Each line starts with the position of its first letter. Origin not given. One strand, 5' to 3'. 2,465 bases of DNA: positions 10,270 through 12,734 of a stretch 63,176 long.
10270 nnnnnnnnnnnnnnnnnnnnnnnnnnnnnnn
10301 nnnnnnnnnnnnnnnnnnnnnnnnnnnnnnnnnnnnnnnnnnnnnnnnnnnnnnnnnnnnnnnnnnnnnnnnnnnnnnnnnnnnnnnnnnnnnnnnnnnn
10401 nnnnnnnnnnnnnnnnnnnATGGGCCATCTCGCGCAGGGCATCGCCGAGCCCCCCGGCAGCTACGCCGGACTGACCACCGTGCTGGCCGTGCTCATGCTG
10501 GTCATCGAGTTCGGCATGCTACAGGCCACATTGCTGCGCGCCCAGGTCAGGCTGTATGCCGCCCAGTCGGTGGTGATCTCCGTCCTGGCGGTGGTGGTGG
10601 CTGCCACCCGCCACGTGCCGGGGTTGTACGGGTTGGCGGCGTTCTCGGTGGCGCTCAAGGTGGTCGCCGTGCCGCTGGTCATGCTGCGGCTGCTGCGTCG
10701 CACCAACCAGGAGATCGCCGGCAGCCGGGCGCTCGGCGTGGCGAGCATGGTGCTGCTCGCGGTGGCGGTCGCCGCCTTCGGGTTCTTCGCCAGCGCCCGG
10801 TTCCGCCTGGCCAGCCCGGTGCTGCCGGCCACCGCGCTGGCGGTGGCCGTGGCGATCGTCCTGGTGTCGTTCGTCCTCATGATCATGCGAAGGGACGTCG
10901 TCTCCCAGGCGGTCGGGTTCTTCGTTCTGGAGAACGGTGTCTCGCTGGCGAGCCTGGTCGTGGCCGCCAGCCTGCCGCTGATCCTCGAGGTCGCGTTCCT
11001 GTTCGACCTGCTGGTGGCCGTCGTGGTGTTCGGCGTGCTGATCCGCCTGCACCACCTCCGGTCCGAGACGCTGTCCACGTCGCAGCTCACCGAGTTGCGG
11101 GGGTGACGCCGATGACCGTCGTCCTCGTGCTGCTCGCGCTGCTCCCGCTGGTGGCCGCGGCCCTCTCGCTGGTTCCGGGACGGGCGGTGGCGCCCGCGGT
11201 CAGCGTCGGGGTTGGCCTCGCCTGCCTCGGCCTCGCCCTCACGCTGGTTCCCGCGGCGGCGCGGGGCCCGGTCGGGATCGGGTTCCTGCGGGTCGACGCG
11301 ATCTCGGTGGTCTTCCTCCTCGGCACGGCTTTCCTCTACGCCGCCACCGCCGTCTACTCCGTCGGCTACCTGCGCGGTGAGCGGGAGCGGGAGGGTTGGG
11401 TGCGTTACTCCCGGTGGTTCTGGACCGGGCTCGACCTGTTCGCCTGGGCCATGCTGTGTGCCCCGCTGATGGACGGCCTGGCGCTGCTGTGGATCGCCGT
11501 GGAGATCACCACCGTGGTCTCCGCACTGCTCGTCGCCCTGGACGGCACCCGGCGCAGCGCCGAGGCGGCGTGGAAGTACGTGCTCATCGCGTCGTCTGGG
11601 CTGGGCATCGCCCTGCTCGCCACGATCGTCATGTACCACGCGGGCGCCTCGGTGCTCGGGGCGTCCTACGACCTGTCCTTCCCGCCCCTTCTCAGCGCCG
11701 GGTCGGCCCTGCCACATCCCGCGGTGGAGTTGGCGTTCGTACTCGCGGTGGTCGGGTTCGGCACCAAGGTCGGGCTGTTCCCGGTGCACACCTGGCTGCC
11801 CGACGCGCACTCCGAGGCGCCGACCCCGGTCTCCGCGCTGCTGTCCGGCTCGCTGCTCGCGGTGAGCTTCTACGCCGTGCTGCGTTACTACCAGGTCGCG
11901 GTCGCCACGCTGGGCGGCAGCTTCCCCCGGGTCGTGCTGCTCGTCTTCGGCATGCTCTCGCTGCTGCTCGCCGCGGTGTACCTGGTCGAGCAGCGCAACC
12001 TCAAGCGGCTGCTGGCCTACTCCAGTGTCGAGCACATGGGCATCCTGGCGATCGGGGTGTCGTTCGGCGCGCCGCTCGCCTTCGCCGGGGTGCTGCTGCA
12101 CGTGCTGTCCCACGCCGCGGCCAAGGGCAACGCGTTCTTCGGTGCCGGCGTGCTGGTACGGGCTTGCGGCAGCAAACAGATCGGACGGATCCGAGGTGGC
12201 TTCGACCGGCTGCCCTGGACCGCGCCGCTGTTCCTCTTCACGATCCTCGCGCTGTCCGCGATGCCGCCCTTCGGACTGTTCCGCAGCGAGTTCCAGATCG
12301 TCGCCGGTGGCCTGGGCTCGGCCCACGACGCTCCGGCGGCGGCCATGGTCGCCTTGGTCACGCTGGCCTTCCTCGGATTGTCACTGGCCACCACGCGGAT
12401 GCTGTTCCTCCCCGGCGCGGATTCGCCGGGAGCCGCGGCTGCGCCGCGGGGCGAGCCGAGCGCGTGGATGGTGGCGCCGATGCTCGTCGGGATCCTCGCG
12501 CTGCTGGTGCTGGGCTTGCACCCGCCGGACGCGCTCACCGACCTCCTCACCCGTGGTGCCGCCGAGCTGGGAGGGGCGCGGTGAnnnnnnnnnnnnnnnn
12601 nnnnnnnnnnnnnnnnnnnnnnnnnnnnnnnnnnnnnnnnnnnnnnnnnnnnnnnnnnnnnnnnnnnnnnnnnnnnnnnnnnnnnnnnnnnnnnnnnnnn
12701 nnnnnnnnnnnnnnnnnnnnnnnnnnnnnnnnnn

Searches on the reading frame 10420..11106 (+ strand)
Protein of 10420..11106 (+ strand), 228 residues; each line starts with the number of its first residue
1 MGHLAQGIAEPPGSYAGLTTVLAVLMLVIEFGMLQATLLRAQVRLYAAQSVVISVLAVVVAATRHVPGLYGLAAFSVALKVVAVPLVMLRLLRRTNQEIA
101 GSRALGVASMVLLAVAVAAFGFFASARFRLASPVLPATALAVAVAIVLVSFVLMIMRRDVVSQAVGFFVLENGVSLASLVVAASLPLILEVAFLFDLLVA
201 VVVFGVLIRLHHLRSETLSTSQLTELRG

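Call 5: search_protein_families(library=pfam, proteins=[window:10420-11106:+], max_evalue=0.01)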
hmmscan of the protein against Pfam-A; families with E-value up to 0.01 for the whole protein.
window:10420-11106:+ (228 aa): 0 families

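Call 6: search_protein_families(library=ncbifam, proteins=[window:10420-11106:+], max_evalue=0.01)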
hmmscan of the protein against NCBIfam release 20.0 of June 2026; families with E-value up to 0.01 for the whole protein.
window:10420-11106:+ (228 aa): 1 family
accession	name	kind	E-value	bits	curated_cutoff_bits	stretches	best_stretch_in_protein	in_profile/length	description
NF008556.0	PRK11492.1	equivalog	1.1e-24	87.6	136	1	20-228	8-216/216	hydrogenase 4 membrane subunit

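Call 89: search_solved_structures(query=window:10420-11106:+, max_evalue=10, show_alignments=0)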
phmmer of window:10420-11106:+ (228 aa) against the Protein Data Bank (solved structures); distinct sequences matched with E-value up to 10: 0.

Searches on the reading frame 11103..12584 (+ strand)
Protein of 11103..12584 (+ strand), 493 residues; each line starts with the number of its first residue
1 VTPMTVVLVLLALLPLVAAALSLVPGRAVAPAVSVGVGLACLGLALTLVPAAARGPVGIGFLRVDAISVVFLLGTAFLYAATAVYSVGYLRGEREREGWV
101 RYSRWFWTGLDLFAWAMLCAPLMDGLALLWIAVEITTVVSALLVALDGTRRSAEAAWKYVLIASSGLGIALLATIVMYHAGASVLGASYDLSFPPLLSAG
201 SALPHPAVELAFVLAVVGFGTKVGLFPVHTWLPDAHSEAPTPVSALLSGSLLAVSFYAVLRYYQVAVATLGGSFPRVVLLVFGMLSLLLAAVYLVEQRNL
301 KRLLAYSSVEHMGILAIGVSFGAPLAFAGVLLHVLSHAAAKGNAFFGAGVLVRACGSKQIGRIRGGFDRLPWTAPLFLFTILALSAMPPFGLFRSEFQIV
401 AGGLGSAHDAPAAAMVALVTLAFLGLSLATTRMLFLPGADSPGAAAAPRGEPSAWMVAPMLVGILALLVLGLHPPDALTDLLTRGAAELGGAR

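Call 5: search_protein_families(library=pfam, proteins=[window:11103-12584:+], max_evalue=0.01)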
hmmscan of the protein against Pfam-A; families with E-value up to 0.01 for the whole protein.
window:11103-12584:+ (493 aa): 1 family
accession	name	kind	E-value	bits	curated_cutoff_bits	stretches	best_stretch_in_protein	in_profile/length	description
PF00361.26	Proton_antipo_M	-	3e-49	168.3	21.5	1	126-414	4-286/294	NADH:quinone oxidoreductase/Mrp antiporter, TM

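Call 6: search_protein_families(library=ncbifam, proteins=[window:11103-12584:+], max_evalue=0.01)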
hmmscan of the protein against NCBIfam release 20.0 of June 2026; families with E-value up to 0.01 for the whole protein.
window:11103-12584:+ (493 aa): 74 families (the best 25 are shown)
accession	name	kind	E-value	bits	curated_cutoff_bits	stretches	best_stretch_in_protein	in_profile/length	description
NF005044.0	PRK06458.1-4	equivalog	8.3e-97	325.2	610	1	8-486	7-491/531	hydrogenase 4 subunit F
NF005041.0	PRK06458.1-1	equivalog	2.9e-85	287.3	951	1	8-483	14-488/526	hydrogenase 4 subunit F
NF005045.0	PRK06458.1-5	equivalog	7.5e-85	285.7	543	1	5-489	2-482/484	hydrogenase 4 subunit F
NF005043.0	PRK06458.1-3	equivalog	1.8e-82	277.9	533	1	7-483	9-476/483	hydrogenase 4 subunit F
NF005042.0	PRK06458.1-2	equivalog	7.5e-77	259.3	437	1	56-436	48-404/439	hydrogenase 4 subunit F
NF006427.0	PRK08676.1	equivalog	2.4e-75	254.3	511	1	8-490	6-484/486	hydrogenase membrane subunit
NF005086.0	PRK06521.1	equivalog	4.5e-55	187.3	667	1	24-476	37-494/669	hydrogenase 4 subunit B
TIGR01972.1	NDH_I_M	subfamily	6.5e-51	173.5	263.8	1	62-482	74-475/486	NADH-quinone oxidoreductase subunit M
NF006418.0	PRK08667.1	equivalog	7.5e-46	156.9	794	1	62-463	73-471/644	hydrogenase membrane subunit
NF005097.0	PRK06525.1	equivalog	4.4e-43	147.7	430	1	62-462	72-463/480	hydrogenase 4 subunit D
NF006236.0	PRK08375.1-1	equivalog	1.5e-40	139.6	663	1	18-475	40-482/493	putative monovalent cation/H+ antiporter subunit D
NF006240.0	PRK08376.1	subfamily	3.9e-40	138.2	662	1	40-487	62-505/521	putative monovalent cation/H+ antiporter subunit D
NF006419.0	PRK08668.1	equivalog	1.8e-39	136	617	1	9-401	5-398/613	NADH dehydrogenase subunit M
NF006241.0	PRK08377.1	equivalog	2.5e-37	129.1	645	1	51-416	64-413/494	NADH dehydrogenase subunit N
NF009287.0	PRK12647.1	equivalog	6.3e-36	124.2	937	1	63-474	73-467/773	putative monovalent cation/H+ antiporter subunit A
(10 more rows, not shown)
